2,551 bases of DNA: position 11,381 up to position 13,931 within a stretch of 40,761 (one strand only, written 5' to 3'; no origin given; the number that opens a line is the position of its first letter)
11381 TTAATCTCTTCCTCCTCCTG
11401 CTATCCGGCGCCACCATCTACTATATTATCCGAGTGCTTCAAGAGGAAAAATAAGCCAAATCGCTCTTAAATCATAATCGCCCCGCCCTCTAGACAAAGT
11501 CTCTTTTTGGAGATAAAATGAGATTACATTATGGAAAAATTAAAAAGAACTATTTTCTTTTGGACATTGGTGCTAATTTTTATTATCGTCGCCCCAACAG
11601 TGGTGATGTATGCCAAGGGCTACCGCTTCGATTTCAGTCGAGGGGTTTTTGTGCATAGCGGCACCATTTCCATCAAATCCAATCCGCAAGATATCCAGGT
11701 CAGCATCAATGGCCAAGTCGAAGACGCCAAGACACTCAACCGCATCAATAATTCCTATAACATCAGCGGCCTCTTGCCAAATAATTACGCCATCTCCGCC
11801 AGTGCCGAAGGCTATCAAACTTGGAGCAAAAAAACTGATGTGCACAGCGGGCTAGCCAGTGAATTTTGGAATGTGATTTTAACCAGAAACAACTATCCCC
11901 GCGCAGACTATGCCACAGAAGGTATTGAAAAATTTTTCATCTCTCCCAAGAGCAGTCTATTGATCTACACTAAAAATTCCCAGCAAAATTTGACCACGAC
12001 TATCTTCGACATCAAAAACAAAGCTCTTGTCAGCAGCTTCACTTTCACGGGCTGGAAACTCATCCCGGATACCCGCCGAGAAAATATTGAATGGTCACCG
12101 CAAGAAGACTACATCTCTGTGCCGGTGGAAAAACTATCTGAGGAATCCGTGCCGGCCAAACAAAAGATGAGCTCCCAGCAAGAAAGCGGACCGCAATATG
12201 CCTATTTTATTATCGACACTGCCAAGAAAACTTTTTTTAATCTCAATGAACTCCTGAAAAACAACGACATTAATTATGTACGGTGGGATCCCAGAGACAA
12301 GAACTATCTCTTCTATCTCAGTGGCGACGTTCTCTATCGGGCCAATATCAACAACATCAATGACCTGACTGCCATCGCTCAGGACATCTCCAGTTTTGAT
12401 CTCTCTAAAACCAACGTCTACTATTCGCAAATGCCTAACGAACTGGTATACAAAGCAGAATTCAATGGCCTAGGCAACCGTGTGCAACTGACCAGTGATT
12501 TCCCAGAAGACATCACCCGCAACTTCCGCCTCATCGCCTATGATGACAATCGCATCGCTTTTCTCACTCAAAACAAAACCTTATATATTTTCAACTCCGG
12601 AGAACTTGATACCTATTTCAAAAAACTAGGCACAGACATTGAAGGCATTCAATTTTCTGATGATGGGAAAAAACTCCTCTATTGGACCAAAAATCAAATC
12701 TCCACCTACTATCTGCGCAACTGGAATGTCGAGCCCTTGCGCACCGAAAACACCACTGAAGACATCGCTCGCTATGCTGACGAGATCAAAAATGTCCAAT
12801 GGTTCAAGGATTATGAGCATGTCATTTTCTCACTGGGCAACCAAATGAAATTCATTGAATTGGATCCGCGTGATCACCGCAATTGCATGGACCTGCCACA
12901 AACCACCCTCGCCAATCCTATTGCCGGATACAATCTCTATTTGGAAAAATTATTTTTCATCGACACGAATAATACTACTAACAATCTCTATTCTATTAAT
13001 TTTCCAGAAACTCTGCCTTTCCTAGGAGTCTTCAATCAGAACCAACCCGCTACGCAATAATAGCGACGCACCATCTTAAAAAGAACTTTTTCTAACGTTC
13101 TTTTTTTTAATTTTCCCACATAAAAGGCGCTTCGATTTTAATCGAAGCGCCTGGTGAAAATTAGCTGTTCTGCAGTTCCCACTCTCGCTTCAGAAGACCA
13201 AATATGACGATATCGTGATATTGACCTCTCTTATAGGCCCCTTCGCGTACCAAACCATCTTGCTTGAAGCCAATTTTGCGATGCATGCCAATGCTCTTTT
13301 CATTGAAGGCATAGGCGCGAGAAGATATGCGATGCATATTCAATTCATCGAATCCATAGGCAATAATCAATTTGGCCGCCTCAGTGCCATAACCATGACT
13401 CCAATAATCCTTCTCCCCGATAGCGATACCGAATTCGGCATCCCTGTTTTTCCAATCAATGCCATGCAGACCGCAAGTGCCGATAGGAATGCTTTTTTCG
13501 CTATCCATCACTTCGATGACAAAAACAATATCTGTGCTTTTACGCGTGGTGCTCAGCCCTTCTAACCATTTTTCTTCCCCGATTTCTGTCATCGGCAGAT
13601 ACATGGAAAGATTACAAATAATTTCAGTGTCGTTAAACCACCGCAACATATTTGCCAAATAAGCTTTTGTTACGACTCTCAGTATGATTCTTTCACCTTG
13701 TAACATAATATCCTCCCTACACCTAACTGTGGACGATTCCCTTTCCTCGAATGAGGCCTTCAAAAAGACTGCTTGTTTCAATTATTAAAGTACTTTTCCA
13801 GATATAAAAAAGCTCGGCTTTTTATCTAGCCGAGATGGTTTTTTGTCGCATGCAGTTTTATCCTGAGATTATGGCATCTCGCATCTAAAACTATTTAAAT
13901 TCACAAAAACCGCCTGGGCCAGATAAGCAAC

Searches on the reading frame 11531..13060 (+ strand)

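Call 37: search_protein_families(library=pfam, proteins=[window:11531-13060:+], max_evalue=0.001)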
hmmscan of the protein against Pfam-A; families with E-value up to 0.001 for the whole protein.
window:11531-13060:+ (509 aa): 1 family
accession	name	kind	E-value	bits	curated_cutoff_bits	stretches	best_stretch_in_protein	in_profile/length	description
PF23335.1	Beta-prop_IFT80_2nd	-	0.00088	18.5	27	0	338-398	175-236/287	IFT80 second beta-propeller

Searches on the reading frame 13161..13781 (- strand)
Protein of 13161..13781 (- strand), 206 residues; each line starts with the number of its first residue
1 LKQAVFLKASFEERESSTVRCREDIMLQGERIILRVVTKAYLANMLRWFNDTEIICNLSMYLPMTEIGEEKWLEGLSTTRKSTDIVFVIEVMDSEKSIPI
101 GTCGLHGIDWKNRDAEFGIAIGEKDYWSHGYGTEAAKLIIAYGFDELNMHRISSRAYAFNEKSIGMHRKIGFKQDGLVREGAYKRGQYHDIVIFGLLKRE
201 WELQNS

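Call 37: search_protein_families(library=pfam, proteins=[window:13161-13781:-], max_evalue=0.001)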
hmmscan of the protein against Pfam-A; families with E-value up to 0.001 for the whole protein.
window:13161-13781:- (206 aa): 4 families
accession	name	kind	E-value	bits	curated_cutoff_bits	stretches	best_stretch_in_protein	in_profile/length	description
PF13302.13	Acetyltransf_3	-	8.3e-26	91.8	25.4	1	31-173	1-138/138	Acetyltransferase (GNAT) domain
PF13420.13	Acetyltransf_4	-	1.3e-11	45.2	24.3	1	35-192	2-154/155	Acetyltransferase (GNAT) domain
PF00583.31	Acetyltransf_1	-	6.6e-09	36.5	20.7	1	81-172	30-116/116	Acetyltransferase (GNAT) family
PF13523.12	Acetyltransf_8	-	9.5e-05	22.5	27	1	100-177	69-142/145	Acetyltransferase (GNAT) domain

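Call 84: search_protein_families(library=padloc, proteins=[window:13161-13781:-], max_evalue=0.01)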
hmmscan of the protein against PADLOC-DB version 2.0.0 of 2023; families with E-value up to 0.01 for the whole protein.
window:13161-13781:- (206 aa): 0 families
